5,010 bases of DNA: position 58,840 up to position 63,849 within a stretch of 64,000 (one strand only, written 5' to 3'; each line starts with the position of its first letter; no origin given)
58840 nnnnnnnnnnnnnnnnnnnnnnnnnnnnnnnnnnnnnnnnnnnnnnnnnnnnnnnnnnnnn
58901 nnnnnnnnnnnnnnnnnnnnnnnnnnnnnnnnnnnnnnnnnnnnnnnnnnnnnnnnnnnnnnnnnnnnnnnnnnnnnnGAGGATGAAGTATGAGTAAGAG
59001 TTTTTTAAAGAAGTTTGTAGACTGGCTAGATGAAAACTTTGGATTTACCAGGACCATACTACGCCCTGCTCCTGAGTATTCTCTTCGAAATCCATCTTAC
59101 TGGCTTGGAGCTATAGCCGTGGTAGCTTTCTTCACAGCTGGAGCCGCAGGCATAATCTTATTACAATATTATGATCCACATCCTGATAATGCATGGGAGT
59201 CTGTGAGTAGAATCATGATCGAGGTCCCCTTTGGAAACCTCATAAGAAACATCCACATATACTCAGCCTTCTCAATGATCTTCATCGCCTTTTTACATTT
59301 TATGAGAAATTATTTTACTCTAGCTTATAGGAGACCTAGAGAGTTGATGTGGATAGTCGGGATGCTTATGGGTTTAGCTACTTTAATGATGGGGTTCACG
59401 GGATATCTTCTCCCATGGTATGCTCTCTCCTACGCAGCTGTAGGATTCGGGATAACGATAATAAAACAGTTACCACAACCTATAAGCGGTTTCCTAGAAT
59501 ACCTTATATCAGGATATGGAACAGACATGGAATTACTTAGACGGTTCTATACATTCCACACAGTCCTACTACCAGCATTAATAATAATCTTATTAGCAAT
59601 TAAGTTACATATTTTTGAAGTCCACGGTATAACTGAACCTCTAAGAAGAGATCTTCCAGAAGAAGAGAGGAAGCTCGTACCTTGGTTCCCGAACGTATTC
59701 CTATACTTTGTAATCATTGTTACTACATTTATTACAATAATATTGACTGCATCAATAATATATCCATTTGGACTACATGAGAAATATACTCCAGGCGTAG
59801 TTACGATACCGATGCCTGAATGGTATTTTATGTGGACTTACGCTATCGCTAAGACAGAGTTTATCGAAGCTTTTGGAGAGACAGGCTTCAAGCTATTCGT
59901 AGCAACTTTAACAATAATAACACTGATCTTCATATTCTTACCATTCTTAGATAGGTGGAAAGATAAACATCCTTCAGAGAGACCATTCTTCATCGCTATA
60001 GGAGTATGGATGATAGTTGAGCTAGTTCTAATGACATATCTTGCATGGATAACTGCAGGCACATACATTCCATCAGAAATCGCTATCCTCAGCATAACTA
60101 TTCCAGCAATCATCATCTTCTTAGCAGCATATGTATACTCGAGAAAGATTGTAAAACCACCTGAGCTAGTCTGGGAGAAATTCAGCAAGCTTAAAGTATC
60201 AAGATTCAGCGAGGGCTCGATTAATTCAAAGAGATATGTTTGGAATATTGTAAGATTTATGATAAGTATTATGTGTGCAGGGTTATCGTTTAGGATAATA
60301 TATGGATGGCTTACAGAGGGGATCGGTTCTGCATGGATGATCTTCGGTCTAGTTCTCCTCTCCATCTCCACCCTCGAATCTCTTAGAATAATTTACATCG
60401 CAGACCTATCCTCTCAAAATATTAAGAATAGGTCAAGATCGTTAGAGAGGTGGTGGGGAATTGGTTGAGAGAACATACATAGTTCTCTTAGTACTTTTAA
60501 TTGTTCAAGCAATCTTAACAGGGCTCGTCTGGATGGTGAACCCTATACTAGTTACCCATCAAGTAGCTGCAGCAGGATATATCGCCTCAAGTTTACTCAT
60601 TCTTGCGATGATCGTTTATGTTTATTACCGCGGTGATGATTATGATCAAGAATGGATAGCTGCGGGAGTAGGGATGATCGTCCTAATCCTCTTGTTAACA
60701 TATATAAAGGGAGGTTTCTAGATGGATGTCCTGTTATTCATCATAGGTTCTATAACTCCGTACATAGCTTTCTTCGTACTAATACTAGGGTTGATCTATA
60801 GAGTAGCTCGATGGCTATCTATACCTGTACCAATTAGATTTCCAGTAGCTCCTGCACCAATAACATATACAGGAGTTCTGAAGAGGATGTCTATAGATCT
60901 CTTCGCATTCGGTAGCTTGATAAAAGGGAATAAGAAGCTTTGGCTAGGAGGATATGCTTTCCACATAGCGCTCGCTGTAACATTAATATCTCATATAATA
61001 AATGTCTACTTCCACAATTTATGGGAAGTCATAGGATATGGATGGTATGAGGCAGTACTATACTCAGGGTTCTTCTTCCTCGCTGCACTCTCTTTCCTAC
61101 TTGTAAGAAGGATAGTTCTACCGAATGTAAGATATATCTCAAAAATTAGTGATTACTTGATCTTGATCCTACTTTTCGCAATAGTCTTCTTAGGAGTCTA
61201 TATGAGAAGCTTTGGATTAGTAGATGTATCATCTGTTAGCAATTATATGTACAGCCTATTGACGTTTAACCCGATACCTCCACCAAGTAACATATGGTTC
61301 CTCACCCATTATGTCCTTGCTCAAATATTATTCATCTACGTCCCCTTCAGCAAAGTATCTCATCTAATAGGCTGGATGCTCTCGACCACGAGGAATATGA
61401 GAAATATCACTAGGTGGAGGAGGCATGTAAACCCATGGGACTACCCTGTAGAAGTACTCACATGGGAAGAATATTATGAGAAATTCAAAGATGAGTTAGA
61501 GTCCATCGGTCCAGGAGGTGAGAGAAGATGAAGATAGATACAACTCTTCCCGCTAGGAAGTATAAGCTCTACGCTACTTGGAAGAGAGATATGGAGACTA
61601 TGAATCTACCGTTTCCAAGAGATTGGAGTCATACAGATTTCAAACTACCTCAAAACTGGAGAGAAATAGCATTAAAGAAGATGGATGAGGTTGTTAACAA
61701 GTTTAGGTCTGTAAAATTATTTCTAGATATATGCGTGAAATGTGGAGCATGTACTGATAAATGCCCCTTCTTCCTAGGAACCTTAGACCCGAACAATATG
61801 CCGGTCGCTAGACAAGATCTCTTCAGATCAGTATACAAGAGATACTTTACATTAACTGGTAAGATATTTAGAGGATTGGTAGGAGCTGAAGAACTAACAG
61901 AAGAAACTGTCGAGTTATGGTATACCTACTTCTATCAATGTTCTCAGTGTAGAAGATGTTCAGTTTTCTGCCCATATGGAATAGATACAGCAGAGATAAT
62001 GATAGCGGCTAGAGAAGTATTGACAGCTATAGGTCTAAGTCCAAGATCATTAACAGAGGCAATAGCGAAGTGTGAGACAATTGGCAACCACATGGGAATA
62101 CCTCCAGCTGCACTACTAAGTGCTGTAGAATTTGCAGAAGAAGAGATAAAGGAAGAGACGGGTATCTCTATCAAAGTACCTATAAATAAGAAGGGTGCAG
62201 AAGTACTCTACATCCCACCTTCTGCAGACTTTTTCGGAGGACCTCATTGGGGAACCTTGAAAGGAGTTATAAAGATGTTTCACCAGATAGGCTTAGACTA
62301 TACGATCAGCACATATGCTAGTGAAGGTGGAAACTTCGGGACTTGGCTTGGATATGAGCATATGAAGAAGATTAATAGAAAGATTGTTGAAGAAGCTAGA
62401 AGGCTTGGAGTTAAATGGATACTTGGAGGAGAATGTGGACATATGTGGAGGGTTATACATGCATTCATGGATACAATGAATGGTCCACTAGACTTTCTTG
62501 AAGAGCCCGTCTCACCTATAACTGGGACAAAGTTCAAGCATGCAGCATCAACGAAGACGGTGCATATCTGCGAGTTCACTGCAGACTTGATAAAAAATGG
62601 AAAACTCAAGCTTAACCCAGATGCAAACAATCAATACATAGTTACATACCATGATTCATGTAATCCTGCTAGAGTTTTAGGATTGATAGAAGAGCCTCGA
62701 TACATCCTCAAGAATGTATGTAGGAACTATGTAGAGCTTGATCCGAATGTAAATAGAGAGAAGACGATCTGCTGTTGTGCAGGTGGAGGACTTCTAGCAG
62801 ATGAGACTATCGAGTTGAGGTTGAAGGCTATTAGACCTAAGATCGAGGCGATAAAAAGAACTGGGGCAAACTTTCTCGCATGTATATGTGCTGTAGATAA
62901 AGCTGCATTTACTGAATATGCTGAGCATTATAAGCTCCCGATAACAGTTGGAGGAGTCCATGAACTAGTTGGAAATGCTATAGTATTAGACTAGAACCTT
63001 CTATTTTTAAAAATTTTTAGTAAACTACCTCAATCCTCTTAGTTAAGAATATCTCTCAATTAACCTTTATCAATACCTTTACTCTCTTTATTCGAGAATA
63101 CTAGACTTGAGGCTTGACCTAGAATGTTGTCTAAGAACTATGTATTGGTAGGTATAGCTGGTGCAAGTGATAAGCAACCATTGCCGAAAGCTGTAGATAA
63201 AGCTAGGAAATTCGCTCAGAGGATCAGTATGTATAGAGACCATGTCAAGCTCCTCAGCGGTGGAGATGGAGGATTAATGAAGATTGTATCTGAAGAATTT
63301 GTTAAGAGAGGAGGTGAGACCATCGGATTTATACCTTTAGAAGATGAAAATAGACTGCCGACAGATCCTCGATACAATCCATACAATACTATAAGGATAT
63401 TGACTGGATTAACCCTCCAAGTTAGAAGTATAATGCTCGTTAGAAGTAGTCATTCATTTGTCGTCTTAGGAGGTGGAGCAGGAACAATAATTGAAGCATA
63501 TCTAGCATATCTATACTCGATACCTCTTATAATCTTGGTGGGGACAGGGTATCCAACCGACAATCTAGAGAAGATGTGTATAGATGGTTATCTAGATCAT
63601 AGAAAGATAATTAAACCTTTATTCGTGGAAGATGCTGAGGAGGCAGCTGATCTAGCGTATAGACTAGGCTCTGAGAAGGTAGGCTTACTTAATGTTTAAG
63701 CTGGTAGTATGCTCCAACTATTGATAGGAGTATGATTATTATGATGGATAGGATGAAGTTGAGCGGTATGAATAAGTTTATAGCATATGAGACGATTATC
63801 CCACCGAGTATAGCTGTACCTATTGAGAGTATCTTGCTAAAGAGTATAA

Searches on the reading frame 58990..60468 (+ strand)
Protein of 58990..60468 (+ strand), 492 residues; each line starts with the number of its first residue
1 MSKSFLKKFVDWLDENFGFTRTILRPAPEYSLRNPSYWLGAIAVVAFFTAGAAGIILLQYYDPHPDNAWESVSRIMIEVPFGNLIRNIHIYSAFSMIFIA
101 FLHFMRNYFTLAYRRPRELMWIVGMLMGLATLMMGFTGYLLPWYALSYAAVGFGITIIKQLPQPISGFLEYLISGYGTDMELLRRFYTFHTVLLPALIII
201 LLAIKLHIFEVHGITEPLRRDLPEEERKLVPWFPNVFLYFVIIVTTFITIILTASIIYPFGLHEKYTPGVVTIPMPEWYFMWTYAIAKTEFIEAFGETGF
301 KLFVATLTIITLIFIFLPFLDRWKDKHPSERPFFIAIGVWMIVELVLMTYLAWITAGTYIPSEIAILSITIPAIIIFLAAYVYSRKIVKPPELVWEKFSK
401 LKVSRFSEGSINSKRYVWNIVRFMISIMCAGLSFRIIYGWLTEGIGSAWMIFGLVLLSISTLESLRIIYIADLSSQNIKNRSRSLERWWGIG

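Call 11: search_protein_families(library=ncbifam, proteins=[window:58990-60468:+], max_evalue=0.001)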
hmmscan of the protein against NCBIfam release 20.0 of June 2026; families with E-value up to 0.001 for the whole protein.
window:58990-60468:+ (492 aa): 4 families
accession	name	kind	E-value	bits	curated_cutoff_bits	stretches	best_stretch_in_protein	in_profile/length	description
NF041076.1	cyt_b_SoxC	equivalog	6.5e-52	177.1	740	1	10-387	2-394/542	proton pump complex cytochrome B SoxC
NF040969.1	cytb_ExtP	equivalog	3.2e-45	154.5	290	1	37-211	25-199/205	selenite/tellurite reduction operon b-type cytochrome ExtP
NF002990.0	PRK03735.1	subfamily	4.8e-42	144.2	325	1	33-218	38-223/223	cytochrome b6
NF050120.1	bc1_QcrB_actin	exception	4.2e-28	98.5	500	1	67-350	73-376/458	cytochrome bc1 complex cytochrome b subunit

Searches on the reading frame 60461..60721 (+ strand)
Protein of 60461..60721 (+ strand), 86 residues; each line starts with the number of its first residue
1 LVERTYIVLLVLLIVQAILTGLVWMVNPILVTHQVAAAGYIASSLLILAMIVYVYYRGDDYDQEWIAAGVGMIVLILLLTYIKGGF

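Call 11: search_protein_families(library=ncbifam, proteins=[window:60461-60721:+], max_evalue=0.001)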
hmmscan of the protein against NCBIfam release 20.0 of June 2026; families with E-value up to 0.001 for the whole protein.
window:60461-60721:+ (86 aa): 0 families

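Call 38: search_protein_families(library=pfam, max_evalue=0.000001, proteins=[window:60461-60721:+])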
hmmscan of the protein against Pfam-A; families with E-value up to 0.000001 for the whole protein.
window:60461-60721:+ (86 aa): 0 families

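Call 102: search_protein_families(library=pfam, max_evalue=1, proteins=[window:60461-60721:+])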
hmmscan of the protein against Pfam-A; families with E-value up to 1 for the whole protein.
window:60461-60721:+ (86 aa): 3 families
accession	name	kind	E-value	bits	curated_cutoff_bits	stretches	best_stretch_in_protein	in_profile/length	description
PF13398.12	Peptidase_M50B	-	0.017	15.2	26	1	35-83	70-113/201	Peptidase M50B-like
PF22285.2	DUF6962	-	0.029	14.8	27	1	8-77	93-159/198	Family of unknown function (DUF6962)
PF23143.1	2TM_P5A-ATPase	-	0.75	10.3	27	1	38-81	6-51/70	P5A-ATPase, transmembrane helical hairpin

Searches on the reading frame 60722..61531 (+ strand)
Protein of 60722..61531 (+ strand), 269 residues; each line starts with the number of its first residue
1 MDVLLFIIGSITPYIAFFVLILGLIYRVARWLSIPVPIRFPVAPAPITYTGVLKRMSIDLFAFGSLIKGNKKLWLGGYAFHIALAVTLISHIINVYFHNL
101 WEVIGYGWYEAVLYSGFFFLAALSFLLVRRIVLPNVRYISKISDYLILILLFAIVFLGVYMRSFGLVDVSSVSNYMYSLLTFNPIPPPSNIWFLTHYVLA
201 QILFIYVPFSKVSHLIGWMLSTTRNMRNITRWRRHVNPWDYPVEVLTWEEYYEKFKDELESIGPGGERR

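Call 11: search_protein_families(library=ncbifam, proteins=[window:60722-61531:+], max_evalue=0.001)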
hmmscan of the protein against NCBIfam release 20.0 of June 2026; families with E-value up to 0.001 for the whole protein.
window:60722-61531:+ (269 aa): 5 families
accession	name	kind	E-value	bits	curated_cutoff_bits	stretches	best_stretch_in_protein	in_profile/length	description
NF038037.1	cytob_DsrM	equivalog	1.2e-48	166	300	1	5-261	18-313/320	sulfate reduction electron transfer complex DsrMKJOP subunit DsrM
NF045723.1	memb_anch_TmcC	equivalog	6.3e-09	35.6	240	1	5-221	5-201/218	TmcC family electron transfer complex membrane anchor subunit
NF045716.1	sulf_resp_HmcE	equivalog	1.2e-07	31.6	275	1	13-222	10-204/226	sulfate respiration complex protein HmcE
TIGR00351.1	narI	equivalog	0.00016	21.6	105.55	1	65-221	40-212/225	respiratory nitrate reductase subunit gamma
NF038018.1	qmoC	equivalog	0.00026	20.6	300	0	115-216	267-352/360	quinone-interacting membrane-bound oxidoreductase complex subunit QmoC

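Call 90: search_solved_structures(query=window:60722-61531:+, max_evalue=1, show_alignments=3)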
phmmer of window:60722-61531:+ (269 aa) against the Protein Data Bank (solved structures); distinct sequences matched with E-value up to 1: 4.
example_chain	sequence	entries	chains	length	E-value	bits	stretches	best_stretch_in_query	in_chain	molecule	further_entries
1y5i_C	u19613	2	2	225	0.018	17.9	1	70-216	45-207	Respiratory nitrate reductase 1 gamma chain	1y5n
1q16_C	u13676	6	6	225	0.025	17.4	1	70-216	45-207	Respiratory nitrate reductase 1 gamma chain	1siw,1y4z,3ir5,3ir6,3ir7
1y5l_C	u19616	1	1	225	0.48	13.2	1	115-216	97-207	Respiratory nitrate reductase 1 gamma chain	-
3egw_C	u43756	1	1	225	0.58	12.9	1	75-216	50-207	Respiratory nitrate reductase 1 gamma chain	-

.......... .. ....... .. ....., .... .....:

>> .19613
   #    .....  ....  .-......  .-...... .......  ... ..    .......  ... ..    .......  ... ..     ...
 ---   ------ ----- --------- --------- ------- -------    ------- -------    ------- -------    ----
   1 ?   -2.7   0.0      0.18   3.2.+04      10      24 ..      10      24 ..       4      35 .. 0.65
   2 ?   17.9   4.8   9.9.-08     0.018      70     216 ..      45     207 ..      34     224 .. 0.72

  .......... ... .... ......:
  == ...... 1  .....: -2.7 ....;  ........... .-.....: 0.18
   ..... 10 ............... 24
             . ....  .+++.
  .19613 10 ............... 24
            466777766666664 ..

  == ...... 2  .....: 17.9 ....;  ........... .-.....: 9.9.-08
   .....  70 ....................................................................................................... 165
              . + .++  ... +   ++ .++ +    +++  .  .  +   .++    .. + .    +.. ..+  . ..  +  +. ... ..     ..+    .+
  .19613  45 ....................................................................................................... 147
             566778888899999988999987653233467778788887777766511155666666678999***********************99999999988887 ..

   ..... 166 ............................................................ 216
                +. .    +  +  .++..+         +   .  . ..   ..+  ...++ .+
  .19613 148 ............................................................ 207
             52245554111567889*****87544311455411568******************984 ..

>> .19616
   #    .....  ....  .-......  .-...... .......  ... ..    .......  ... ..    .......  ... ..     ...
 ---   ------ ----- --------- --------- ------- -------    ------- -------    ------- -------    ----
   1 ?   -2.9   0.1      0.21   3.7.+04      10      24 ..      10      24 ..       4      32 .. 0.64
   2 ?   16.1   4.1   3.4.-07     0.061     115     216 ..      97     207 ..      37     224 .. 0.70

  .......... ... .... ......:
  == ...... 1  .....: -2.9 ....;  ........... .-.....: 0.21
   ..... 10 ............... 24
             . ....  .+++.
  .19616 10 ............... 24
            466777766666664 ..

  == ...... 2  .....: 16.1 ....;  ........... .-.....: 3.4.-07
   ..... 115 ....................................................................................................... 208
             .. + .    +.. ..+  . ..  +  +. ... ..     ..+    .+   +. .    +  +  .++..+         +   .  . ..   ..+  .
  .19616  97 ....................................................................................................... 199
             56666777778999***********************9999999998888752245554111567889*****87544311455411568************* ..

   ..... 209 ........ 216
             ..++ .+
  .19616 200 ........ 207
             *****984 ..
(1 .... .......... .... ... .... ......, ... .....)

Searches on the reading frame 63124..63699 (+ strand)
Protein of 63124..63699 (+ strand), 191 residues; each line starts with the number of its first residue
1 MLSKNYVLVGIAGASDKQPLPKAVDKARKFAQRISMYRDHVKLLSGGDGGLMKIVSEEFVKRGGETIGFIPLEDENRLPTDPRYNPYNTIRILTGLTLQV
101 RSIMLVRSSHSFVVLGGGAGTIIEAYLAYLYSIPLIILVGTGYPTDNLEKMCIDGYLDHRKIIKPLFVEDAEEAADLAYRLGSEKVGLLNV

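Call 11: search_protein_families(library=ncbifam, proteins=[window:63124-63699:+], max_evalue=0.001)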
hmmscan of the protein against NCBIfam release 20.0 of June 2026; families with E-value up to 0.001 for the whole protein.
window:63124-63699:+ (191 aa): 3 families
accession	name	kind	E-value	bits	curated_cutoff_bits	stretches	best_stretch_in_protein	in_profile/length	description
TIGR00725.1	TIGR00725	hypoth_equivalog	2.9e-32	111.3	106.9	1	8-176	3-156/159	TIGR00725 family protein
TIGR00730.1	TIGR00730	subfamily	1.7e-06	27.9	96.35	1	40-124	32-112/178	TIGR00730 family Rossman fold protein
NF058542.1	CtkRMPhLog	equivalog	0.00047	20.2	300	1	25-129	19-117/177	cytokinin riboside 5'-monophosphate phosphoribohydrolase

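Call 100: find_encoding_contigs(protein=window:63124-63699:+, flank=10000, max_places=1)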
Protein window:63124-63699:+ (191 aa): 1 contig read that carries it; 1 place shown.
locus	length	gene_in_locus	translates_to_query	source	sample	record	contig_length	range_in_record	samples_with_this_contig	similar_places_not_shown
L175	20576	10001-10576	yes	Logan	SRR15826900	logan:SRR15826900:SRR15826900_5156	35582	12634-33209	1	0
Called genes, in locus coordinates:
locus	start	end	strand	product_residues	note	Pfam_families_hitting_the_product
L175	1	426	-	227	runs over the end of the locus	PF02665:Nitrate_red_gam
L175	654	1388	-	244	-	PF00590:TP_methylase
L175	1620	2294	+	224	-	PF01488:Shikimate_DH (faint), PF13241:NAD_binding_7, PF03435:Sacchrp_dh_NADP (faint), PF05368:NmrA (weak), PF13460:NAD_binding_10 (weak)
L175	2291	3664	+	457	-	PF01656:CbiA, PF13500:AAA_26 (weak), PF07685:GATase_3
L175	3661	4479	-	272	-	PF00561:Abhydrolase_1, PF00975:Thioesterase (weak), PF12146:Hydrolase_4, PF20408:Abhydrolase_11 (faint), PF12697:Abhydrolase_6, PF03096:Ndr, PF12695:Abhydrolase_5 (faint), PF00326:Peptidase_S9 (faint)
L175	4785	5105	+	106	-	PF04358:DsrC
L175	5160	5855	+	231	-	-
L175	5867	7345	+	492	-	PF00033:Cytochrome_B, PF13631:Cytochrom_B_N_2, PF00032:Cytochrom_B_C (weak)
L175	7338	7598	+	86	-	-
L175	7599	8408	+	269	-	PF02665:Nitrate_red_gam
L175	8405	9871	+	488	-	PF12838:Fer4_7 (faint), PF13237:Fer4_10 (faint), PF00037:Fer4 (faint), PF13183:Fer4_8, PF13534:Fer4_17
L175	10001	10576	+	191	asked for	PF18306:LDcluster4, PF03641:Lysine_decarbox (weak)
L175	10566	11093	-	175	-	-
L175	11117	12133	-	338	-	PF00180:Iso_dh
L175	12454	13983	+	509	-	PF00682:HMGL-like, PF22617:HCS_D2, PF08502:LeuA_dimer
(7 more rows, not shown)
